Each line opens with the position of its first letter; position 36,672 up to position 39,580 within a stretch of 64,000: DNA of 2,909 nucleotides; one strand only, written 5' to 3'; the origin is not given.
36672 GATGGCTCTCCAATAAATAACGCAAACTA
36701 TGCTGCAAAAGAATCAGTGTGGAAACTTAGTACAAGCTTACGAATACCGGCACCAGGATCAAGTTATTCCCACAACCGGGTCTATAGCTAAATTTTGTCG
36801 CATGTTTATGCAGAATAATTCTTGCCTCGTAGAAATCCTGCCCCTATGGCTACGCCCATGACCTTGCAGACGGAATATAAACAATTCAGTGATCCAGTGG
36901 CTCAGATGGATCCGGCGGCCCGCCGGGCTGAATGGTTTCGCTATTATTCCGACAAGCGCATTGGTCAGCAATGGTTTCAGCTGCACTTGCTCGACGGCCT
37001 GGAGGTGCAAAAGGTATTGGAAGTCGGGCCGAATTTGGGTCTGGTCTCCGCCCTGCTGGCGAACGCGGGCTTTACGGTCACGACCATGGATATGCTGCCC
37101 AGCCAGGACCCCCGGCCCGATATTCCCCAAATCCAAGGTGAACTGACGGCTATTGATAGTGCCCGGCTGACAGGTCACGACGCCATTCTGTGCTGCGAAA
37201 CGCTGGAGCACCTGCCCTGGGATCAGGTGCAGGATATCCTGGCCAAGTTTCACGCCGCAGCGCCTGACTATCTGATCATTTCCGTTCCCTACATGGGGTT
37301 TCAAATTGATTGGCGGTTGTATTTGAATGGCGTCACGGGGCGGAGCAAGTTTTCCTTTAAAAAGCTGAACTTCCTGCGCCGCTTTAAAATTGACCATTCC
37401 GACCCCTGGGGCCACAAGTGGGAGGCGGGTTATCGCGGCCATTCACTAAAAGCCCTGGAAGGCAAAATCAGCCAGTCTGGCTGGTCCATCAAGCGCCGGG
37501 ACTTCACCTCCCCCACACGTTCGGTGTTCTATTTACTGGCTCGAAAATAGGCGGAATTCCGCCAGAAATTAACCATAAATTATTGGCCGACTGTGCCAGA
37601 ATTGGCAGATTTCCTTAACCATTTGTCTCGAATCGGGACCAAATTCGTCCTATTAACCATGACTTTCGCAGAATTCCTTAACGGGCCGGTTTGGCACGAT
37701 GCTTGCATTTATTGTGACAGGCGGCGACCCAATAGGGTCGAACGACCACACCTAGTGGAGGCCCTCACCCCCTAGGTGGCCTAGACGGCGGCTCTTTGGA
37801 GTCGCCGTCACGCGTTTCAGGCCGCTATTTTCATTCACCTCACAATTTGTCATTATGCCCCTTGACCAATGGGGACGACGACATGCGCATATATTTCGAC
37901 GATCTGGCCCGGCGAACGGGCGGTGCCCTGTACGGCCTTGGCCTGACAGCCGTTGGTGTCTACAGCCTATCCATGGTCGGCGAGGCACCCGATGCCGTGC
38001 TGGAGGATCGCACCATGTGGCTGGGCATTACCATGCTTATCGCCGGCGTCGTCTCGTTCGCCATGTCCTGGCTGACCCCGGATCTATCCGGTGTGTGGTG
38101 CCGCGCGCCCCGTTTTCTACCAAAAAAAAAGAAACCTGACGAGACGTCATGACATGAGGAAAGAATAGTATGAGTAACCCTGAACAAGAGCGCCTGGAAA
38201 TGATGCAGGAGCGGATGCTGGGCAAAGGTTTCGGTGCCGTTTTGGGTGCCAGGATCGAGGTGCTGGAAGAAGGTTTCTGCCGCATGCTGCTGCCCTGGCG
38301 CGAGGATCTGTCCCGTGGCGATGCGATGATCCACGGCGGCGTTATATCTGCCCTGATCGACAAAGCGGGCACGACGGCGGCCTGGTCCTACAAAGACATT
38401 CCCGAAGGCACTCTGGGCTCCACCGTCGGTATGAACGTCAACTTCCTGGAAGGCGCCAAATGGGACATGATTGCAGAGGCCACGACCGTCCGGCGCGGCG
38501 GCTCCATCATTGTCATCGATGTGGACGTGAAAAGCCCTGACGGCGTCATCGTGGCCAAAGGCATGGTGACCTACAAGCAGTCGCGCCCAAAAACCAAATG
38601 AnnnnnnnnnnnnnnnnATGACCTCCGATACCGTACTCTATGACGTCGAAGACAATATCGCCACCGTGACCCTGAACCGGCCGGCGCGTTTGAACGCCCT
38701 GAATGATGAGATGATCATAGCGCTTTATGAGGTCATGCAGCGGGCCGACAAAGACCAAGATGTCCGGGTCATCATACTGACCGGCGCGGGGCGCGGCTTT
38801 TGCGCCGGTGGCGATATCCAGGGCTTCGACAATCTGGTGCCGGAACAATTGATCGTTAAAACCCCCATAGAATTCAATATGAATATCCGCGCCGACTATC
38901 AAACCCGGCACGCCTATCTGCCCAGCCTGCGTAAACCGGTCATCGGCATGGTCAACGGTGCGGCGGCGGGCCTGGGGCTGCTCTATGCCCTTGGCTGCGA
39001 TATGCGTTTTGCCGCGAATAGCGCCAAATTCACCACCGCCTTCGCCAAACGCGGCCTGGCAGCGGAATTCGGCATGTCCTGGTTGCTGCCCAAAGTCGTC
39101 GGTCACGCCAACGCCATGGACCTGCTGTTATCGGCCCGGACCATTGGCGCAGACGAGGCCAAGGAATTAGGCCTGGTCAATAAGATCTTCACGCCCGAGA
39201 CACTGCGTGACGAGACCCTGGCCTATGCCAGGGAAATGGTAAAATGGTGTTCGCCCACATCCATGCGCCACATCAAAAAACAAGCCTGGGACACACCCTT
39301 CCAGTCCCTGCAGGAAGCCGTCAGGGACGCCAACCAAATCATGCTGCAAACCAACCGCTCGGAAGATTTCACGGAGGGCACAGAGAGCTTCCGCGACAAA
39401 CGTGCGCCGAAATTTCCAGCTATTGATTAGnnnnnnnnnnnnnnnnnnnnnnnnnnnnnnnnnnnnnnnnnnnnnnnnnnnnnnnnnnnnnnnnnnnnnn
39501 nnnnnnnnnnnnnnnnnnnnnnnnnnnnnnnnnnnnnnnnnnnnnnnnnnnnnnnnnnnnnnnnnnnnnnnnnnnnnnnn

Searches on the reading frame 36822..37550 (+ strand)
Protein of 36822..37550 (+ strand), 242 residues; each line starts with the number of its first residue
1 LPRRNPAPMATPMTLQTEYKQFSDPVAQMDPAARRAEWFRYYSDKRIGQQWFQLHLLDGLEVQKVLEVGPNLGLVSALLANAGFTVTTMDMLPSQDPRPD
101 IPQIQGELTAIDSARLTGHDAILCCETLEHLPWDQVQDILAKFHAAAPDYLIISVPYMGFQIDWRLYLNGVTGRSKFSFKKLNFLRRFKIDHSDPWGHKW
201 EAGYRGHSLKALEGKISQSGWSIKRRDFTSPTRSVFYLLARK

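Call 4: search_protein_families(library=pfam, proteins=[window:36822-37550:+], max_evalue=1)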
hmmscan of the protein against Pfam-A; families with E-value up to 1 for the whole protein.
window:36822-37550:+ (242 aa): 4 families
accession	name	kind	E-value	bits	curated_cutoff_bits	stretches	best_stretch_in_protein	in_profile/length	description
PF13489.12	Methyltransf_23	-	8.7e-06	26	27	1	60-155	21-118/164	Methyltransferase domain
PF08242.18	Methyltransf_12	-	0.01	17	30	1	66-146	1-91/98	Methyltransferase domain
PF08241.18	Methyltransf_11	-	0.018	16.1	21.2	1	66-143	1-83/95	Methyltransferase domain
PF13649.12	Methyltransf_25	-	0.026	15.6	27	1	65-145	1-91/97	Methyltransferase domain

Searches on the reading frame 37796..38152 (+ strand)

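Call 4: search_protein_families(library=pfam, proteins=[window:37796-38152:+], max_evalue=1)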
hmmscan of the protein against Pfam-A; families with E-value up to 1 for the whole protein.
window:37796-38152:+ (118 aa): 4 families
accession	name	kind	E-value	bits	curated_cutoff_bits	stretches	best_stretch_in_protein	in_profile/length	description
PF10225.14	NEMP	-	0.018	15.1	28.7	1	49-92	74-116/249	NEMP family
PF03185.20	CaKB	-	0.16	12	25.1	1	70-93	7-33/195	Calcium-activated potassium channel, beta subunit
PF14110.11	DUF4282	-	0.19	12.8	27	1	44-90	15-59/86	Domain of unknown function (DUF4282)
PF02656.20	DUF202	-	0.26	12.2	23.4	1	45-93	20-60/68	Domain of unknown function (DUF202)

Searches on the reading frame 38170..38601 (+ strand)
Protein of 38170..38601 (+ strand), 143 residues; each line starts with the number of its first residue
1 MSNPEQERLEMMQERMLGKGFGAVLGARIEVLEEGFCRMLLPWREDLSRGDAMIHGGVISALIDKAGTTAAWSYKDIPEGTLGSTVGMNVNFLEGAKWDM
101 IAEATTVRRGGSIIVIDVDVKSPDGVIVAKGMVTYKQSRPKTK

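Call 4: search_protein_families(library=pfam, proteins=[window:38170-38601:+], max_evalue=1)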
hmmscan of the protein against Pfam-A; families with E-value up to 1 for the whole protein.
window:38170-38601:+ (143 aa): 3 families
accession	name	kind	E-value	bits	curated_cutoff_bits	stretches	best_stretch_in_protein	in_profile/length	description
PF03061.28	4HBT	-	1.6e-12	48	20.6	1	54-128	4-78/79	Thioesterase superfamily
PF13622.12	4HBT_3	-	9.3e-05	23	24.3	1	49-134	7-81/83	Acyl-CoA thioesterase N-terminal domain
PF14539.12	DUF4442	-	0.00042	21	25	1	25-134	19-129/132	Domain of unknown function (DUF4442)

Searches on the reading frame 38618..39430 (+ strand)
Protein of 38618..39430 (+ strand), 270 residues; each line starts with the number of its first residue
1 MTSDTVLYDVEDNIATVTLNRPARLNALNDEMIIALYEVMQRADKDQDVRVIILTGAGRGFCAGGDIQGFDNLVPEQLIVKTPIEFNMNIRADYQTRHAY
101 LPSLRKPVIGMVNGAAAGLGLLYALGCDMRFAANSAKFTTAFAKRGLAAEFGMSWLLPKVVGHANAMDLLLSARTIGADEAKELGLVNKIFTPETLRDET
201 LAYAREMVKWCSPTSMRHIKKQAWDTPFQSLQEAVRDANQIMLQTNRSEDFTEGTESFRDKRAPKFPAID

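Call 4: search_protein_families(library=pfam, proteins=[window:38618-39430:+], max_evalue=1)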
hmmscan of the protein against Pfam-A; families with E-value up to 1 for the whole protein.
window:38618-39430:+ (270 aa): 2 families
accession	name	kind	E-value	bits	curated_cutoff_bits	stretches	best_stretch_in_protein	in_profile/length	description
PF00378.25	ECH_1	-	6e-54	183.4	27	1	11-266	3-248/251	Enoyl-CoA hydratase/isomerase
PF16113.10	ECH_2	-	1.5e-31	110.6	27.2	2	15-195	2-176/335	Enoyl-CoA hydratase/isomerase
